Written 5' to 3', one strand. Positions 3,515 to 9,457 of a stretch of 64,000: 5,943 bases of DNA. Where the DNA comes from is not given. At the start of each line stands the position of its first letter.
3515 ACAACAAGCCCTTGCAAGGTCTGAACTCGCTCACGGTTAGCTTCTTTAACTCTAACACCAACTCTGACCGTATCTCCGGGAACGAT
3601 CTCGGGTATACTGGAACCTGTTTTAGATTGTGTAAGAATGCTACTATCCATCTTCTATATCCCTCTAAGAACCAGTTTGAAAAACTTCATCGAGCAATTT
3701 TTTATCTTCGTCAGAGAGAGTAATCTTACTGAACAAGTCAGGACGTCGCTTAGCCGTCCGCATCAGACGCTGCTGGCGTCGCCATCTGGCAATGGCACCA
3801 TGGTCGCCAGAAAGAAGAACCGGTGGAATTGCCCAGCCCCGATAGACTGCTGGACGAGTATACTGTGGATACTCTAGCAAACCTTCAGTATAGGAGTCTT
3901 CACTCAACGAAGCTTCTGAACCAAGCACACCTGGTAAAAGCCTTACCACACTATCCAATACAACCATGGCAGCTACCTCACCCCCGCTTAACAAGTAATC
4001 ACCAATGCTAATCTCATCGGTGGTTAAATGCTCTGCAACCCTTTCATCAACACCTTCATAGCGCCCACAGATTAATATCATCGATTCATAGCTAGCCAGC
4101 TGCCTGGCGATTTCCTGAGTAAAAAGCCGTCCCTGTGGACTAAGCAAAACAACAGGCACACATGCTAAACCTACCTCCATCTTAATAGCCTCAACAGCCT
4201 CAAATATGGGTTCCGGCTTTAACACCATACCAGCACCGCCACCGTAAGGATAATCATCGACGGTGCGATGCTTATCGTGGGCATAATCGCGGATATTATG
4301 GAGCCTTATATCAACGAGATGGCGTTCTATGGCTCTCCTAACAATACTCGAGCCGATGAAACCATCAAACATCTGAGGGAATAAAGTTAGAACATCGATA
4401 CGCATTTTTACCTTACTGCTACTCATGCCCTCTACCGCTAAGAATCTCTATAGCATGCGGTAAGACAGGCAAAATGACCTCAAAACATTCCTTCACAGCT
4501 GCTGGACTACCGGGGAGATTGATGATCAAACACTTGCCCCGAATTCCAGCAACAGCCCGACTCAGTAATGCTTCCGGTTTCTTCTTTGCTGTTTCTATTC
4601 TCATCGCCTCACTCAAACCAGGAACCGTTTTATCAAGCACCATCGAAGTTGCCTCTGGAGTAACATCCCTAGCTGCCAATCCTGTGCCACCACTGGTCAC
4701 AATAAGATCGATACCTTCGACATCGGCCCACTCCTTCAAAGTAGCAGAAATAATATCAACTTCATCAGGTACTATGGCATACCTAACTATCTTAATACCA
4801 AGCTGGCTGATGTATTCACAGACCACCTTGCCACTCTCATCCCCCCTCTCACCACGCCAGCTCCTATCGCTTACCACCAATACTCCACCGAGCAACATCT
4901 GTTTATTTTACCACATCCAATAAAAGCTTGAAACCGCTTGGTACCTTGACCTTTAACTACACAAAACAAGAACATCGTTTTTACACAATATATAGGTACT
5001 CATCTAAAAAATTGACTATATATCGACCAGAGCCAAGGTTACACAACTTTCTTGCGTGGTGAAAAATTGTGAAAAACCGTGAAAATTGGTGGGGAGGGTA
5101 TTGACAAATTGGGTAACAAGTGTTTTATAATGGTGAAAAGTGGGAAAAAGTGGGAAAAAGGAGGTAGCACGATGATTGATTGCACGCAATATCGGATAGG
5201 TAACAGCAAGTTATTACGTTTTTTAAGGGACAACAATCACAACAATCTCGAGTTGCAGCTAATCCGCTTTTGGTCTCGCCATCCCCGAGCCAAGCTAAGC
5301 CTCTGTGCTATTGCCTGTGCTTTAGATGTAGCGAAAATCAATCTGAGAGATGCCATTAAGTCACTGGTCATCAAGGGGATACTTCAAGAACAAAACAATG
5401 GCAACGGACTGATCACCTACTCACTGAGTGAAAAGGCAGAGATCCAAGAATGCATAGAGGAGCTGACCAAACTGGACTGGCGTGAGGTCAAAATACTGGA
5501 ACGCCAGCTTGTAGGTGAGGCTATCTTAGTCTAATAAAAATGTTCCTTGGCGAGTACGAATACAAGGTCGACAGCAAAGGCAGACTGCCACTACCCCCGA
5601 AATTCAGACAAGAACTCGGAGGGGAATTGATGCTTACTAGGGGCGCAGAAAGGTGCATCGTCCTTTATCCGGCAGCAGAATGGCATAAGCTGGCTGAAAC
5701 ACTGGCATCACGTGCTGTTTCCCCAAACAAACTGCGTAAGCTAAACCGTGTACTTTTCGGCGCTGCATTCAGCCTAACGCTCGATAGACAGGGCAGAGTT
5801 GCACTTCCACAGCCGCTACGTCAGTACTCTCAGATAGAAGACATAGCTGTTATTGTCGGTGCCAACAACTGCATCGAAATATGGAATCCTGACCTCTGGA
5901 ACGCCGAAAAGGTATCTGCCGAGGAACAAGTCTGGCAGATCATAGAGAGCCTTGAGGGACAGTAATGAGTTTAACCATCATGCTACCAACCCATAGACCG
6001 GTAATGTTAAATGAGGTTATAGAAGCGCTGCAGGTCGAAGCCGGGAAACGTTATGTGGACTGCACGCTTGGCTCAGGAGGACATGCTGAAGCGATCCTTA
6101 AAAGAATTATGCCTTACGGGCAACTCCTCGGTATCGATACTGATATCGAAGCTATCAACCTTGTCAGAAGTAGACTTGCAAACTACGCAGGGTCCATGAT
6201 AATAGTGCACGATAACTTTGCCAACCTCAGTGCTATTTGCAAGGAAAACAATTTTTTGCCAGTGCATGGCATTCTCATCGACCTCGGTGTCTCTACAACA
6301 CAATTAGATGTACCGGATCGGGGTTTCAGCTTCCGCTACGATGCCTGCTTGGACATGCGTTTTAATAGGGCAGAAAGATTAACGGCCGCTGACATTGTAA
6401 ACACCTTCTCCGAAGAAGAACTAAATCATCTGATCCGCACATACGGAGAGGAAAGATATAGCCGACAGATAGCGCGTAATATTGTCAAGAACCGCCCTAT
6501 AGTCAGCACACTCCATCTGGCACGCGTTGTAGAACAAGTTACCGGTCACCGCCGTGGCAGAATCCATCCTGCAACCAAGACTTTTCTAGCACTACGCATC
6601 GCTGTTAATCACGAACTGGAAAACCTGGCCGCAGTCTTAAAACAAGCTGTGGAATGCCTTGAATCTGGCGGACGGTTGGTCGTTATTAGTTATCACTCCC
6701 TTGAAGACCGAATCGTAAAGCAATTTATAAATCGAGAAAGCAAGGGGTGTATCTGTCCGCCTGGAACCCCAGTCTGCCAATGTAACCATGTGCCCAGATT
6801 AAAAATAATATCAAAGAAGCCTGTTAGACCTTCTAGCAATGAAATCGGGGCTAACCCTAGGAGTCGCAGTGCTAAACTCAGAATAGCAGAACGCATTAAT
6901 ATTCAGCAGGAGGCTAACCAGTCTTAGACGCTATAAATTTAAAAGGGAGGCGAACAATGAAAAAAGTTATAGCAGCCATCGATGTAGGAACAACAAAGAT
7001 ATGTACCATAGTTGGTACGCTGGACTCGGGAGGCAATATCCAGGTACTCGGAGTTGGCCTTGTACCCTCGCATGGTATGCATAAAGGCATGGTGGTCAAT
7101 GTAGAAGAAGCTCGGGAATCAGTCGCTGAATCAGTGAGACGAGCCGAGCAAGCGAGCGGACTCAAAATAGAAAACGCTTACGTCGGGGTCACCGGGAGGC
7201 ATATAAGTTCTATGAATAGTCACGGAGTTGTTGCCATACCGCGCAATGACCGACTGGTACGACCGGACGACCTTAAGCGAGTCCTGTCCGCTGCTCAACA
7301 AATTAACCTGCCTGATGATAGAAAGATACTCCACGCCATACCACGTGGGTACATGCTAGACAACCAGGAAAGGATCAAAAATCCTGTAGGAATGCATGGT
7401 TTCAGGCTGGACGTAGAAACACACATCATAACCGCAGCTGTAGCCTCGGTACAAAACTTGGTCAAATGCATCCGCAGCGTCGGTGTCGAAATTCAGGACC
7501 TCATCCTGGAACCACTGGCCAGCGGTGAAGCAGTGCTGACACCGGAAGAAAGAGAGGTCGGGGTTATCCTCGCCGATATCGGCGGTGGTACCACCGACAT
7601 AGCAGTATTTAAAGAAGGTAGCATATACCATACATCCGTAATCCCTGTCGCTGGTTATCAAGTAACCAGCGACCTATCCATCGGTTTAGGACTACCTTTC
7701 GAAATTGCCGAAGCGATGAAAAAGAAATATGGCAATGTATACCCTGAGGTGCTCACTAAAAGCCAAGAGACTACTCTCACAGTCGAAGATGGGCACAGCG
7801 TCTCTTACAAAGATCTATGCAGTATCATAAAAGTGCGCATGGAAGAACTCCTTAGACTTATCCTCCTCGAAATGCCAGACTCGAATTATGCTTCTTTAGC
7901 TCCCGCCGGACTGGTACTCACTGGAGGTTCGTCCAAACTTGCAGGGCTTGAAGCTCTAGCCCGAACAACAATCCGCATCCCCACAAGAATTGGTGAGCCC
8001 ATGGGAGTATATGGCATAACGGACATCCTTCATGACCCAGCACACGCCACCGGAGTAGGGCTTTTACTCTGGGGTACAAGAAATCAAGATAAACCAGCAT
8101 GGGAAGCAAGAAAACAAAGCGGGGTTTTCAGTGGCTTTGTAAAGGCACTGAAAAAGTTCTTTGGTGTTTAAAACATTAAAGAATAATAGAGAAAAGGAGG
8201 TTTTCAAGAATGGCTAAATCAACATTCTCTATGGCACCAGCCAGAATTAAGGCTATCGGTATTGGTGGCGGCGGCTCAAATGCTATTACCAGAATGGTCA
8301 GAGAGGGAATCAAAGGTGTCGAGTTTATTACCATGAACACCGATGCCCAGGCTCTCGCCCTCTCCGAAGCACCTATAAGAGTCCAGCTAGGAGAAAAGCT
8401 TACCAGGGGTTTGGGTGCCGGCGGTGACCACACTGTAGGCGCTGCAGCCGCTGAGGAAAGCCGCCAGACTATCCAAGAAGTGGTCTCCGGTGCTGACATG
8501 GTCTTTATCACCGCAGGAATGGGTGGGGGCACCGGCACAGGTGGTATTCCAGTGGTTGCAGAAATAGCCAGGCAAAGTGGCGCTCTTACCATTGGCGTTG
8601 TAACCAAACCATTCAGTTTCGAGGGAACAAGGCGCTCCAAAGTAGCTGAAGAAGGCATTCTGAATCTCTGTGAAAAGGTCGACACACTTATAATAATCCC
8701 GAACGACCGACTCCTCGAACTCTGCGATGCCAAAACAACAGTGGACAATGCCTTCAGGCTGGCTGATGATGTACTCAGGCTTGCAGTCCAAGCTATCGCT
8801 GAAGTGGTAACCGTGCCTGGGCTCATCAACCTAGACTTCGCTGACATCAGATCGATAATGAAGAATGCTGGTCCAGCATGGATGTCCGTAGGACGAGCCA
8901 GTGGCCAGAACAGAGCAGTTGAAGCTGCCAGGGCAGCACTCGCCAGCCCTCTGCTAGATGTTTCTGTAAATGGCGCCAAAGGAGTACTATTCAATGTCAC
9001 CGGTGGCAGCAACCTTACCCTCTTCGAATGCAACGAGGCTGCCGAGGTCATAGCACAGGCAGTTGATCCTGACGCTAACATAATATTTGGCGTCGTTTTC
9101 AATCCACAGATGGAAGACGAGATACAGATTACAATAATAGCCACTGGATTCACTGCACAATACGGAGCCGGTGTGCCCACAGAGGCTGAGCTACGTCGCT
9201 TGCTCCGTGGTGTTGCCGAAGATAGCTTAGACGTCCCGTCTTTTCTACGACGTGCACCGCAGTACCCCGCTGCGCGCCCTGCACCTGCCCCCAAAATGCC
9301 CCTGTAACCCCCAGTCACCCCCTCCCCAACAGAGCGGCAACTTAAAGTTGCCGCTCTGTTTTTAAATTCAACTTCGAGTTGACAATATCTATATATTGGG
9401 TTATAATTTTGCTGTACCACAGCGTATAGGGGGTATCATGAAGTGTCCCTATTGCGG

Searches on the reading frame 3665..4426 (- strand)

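Call 39: search_protein_families(library=pfam, proteins=[window:3665-4426:-], max_evalue=1e-8)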
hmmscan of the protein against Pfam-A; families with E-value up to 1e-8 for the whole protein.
window:3665-4426:- (253 aa): 1 family
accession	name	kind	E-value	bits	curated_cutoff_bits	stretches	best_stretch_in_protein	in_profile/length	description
PF01746.26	tRNA_m1G_MT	-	6.3e-66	222.3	27.3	1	30-229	2-195/195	tRNA (Guanine-1)-methyltransferase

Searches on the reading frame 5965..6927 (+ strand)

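Call 39: search_protein_families(library=pfam, proteins=[window:5965-6927:+], max_evalue=1e-8)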
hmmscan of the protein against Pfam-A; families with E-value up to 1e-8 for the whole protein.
window:5965-6927:+ (320 aa): 1 family
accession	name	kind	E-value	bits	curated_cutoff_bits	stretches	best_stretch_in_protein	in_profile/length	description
PF01795.25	Methyltransf_5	-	1.5e-111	373.3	27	1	9-311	3-309/309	MraW methylase family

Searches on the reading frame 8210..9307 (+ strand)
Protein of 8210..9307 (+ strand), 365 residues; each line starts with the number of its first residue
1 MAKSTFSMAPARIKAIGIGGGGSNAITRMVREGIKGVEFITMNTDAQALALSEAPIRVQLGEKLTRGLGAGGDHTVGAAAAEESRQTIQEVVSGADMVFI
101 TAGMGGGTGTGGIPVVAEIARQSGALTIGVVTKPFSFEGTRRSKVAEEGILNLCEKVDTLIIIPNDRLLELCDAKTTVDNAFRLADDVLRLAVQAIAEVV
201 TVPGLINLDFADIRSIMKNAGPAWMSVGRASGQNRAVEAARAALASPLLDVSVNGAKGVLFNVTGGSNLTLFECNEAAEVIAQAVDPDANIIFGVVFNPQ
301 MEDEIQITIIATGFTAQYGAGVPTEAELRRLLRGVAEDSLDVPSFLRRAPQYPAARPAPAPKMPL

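Call 40: search_protein_families(library=pfam, proteins=[window:8210-9307:+], max_evalue=1e-8)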
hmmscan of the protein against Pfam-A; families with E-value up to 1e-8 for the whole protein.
window:8210-9307:+ (365 aa): 2 families
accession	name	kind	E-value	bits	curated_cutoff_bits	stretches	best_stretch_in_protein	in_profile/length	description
PF00091.31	Tubulin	-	8.5e-49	166.9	33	1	12-173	1-190/190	Tubulin/FtsZ family, GTPase domain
PF12327.13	FtsZ_C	-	8.7e-36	122.6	27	1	221-314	1-94/95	FtsZ family, C-terminal domain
